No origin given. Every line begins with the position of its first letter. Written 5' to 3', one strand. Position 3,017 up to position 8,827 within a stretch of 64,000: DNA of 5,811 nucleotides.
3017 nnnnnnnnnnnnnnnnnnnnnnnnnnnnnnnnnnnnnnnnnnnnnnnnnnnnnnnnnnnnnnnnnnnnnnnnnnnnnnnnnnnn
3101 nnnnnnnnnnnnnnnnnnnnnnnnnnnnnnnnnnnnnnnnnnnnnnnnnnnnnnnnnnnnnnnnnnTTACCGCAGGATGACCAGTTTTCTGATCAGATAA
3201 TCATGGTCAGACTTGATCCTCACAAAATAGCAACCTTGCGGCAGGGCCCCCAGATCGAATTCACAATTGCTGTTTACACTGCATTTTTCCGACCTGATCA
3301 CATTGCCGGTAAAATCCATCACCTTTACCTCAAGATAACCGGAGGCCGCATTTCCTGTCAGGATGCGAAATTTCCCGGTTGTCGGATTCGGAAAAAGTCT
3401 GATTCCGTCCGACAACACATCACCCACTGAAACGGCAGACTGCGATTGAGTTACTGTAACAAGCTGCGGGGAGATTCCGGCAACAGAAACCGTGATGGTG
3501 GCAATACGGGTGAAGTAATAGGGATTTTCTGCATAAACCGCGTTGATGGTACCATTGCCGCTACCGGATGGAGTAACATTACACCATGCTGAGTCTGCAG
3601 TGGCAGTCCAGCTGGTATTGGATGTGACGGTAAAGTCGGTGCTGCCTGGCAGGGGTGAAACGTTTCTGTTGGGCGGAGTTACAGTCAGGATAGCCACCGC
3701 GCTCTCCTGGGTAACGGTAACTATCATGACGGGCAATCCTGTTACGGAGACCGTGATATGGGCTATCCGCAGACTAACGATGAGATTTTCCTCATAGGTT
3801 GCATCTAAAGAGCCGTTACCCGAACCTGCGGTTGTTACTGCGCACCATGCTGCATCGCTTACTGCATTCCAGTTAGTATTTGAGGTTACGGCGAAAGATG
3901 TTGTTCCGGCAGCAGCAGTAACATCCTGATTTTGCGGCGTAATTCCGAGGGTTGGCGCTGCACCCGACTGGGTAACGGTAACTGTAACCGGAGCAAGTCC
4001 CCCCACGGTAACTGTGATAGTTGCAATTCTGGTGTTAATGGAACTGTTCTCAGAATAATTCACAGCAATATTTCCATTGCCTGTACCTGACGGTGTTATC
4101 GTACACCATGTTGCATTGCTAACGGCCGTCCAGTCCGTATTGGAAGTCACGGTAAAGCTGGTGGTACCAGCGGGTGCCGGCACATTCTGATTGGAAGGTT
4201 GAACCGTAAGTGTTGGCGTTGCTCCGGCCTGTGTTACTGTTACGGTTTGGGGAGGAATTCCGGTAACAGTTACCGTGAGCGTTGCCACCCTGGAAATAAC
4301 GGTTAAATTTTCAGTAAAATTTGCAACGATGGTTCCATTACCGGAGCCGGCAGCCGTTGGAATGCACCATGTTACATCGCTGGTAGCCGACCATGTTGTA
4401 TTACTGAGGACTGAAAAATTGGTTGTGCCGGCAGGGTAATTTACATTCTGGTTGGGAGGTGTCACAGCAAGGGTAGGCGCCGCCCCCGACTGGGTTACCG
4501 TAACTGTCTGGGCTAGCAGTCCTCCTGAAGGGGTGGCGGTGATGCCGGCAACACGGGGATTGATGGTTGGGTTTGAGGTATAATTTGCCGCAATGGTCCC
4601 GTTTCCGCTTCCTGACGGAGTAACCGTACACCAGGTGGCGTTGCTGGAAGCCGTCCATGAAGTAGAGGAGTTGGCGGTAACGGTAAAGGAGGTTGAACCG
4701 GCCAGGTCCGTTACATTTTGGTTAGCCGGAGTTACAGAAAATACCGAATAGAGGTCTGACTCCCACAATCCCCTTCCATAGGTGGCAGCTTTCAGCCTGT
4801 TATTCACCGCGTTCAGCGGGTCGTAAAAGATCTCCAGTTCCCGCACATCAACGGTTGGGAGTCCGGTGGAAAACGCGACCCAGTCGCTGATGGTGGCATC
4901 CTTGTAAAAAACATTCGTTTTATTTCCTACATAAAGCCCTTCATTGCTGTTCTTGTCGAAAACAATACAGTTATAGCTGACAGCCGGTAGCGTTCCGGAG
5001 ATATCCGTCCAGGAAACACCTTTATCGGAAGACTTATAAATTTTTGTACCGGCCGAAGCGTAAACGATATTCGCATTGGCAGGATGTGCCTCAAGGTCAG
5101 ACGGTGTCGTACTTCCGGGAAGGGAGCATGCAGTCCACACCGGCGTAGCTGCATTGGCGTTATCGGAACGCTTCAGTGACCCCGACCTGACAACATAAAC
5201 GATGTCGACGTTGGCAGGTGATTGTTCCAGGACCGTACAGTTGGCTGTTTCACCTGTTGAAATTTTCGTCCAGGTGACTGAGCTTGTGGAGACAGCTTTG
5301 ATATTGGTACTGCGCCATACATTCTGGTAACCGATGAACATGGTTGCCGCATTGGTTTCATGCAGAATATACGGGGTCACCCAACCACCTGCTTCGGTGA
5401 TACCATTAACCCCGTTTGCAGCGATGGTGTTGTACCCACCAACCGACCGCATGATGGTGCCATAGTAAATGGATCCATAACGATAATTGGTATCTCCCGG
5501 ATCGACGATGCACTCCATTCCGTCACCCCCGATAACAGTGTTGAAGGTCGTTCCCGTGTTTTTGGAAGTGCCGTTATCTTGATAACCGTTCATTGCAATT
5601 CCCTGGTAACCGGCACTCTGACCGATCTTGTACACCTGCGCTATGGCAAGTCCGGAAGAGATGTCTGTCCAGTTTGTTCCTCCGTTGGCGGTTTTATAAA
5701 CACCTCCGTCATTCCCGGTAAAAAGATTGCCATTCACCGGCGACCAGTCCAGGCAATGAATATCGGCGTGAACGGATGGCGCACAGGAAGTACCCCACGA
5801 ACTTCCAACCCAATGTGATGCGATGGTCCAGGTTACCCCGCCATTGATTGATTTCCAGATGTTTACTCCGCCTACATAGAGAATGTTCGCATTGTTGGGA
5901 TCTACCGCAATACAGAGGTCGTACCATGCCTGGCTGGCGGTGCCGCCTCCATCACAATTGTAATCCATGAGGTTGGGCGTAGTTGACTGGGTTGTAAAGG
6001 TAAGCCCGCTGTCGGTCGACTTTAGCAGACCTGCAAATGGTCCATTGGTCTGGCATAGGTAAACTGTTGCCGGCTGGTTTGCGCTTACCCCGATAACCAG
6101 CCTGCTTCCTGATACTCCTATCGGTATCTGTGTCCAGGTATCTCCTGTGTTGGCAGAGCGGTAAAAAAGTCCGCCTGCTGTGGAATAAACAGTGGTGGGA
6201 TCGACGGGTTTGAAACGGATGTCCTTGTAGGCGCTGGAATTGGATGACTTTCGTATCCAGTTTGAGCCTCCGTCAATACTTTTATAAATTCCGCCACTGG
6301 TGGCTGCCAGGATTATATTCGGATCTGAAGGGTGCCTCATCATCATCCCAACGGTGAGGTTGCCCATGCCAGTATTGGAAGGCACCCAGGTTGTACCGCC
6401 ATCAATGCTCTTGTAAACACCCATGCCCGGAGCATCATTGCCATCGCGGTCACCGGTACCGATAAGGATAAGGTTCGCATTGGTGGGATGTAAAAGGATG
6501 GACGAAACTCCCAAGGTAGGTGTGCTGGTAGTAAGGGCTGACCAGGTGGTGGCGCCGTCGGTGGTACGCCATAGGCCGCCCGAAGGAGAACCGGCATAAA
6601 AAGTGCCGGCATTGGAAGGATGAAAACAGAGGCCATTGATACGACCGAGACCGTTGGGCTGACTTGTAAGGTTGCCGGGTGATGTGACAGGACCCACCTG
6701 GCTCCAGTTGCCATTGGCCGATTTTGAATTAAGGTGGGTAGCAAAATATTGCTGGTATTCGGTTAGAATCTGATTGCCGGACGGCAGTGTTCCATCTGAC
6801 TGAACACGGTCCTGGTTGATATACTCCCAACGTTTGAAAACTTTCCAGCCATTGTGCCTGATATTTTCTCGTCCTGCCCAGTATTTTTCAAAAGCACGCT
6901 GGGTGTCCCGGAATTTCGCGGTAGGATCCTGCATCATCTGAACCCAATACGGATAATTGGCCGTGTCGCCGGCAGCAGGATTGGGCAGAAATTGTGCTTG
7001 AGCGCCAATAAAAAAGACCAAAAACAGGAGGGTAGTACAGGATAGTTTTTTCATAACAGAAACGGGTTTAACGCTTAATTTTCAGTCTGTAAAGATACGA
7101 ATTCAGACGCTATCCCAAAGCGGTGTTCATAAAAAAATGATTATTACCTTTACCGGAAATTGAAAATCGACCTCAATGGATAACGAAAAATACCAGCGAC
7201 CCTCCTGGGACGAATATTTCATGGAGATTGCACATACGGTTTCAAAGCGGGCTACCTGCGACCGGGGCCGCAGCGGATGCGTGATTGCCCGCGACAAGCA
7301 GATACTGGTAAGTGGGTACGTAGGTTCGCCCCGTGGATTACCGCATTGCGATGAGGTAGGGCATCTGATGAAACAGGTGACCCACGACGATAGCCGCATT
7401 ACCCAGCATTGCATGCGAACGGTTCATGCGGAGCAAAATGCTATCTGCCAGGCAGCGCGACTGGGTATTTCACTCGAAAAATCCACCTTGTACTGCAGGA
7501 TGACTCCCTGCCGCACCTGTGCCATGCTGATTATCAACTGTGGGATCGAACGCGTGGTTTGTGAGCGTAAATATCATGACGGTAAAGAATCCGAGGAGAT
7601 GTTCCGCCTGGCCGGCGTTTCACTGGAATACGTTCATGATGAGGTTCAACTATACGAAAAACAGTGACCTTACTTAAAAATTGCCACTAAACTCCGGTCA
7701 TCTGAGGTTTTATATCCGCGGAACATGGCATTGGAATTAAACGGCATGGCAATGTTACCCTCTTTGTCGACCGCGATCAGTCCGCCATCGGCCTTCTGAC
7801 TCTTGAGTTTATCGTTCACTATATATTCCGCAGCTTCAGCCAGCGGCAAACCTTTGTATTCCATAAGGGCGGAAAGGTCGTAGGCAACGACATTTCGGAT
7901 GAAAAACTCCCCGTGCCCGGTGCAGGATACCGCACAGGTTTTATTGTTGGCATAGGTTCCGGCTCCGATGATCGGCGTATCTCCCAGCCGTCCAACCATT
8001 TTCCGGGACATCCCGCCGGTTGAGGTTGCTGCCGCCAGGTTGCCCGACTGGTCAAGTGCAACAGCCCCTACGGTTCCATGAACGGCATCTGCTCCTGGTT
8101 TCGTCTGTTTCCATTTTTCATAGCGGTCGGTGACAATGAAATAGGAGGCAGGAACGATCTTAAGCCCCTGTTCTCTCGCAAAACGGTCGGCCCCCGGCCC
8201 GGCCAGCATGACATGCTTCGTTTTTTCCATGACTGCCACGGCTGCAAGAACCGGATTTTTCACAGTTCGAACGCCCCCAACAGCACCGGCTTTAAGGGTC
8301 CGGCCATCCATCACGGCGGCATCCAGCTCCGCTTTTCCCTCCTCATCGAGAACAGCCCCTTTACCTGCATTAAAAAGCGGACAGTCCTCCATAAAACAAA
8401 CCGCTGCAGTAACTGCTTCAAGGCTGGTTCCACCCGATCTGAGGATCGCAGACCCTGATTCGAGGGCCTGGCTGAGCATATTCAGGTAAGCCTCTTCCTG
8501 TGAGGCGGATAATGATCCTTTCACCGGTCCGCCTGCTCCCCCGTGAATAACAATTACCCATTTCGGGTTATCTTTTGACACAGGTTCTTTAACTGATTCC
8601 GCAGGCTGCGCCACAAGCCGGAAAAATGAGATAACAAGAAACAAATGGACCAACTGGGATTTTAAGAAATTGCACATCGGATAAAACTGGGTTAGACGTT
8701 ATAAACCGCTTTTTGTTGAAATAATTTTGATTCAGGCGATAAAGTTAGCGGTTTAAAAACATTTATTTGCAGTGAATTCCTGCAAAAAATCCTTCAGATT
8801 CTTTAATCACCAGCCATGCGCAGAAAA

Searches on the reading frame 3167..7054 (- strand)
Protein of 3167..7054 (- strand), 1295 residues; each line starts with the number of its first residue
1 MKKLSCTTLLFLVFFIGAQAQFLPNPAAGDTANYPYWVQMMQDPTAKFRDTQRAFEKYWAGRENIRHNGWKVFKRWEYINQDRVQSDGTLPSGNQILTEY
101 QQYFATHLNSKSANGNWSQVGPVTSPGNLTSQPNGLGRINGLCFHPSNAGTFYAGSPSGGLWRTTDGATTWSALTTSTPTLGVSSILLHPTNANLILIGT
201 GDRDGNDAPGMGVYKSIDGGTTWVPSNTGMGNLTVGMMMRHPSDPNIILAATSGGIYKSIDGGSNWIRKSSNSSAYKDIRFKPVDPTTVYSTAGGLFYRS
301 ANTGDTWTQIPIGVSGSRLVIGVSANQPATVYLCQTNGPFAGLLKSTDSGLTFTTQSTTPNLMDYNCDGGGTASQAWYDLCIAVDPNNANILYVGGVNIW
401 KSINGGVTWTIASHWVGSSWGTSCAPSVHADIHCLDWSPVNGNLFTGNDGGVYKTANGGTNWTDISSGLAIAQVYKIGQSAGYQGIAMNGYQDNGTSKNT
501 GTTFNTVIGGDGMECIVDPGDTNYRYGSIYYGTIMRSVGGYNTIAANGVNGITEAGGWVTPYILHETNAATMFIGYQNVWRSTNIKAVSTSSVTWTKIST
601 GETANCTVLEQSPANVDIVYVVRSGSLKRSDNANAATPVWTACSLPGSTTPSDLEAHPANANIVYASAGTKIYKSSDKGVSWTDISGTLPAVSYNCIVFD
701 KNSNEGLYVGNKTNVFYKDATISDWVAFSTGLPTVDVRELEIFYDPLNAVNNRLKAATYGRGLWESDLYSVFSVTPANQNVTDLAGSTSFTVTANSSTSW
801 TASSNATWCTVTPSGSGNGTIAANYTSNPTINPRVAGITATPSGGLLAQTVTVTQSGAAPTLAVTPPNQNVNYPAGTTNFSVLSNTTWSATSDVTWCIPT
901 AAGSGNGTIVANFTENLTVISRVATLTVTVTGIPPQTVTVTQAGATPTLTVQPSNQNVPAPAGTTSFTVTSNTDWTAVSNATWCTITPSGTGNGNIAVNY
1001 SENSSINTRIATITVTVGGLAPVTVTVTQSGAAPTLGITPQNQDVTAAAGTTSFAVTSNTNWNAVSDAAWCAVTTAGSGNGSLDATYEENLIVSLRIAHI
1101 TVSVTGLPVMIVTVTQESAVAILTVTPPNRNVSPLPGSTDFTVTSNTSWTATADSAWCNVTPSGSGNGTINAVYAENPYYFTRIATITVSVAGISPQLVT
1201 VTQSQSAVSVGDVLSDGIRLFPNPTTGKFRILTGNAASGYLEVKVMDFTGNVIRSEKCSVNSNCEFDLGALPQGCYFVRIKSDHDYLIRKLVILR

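Call 39: search_protein_families(library=pfam, proteins=[window:3167-7054:-], max_evalue=0.001)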
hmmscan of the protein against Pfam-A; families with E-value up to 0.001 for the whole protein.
window:3167-7054:- (1295 aa): 4 families
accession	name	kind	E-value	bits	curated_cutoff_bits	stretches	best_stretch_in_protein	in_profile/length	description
PF19190.6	BACON_2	-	2.6e-50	168.7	25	5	1136-1205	18-93/94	Viral BACON domain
PF13004.13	BACON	-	6.4e-28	97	25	5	973-1029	1-60/61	Putative binding domain, N-terminal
PF15902.12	Sortilin-Vps10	-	2.4e-16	60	33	1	138-226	24-112/446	Sortilin, neurotensin receptor 3,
PF18962.6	Por_Secre_tail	-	6.7e-13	49.2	27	1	1220-1293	1-75/75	Secretion system C-terminal sorting domain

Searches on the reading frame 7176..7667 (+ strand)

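Call 39: search_protein_families(library=pfam, proteins=[window:7176-7667:+], max_evalue=0.001)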
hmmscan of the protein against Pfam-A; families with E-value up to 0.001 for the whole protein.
window:7176-7667:+ (163 aa): 2 families
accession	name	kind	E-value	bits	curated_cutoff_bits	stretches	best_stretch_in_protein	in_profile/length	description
PF00383.29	dCMP_cyt_deam_1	-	1.6e-25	89.4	25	1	10-129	2-100/102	Cytidine and deoxycytidylate deaminase zinc-binding region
PF14437.12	MafB19-deam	-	1.5e-15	57.8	27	1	10-136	2-106/142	MafB19-like deaminase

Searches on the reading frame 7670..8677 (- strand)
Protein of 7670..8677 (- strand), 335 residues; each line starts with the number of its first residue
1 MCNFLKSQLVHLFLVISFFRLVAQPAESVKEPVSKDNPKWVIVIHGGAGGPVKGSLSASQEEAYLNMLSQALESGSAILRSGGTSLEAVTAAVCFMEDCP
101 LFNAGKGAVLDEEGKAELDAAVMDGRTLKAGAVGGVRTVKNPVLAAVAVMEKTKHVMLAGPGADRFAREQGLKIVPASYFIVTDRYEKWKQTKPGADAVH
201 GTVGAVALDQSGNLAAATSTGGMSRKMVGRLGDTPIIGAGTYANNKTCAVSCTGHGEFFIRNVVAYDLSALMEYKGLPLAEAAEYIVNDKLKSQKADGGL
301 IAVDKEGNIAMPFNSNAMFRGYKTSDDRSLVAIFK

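Call 39: search_protein_families(library=pfam, proteins=[window:7670-8677:-], max_evalue=0.001)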
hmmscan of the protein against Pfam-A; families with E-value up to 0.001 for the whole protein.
window:7670-8677:- (335 aa): 1 family
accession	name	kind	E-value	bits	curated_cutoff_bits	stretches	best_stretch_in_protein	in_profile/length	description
PF01112.23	Asparaginase_2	-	5.8e-109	364.4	27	1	40-331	1-306/309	Asparaginase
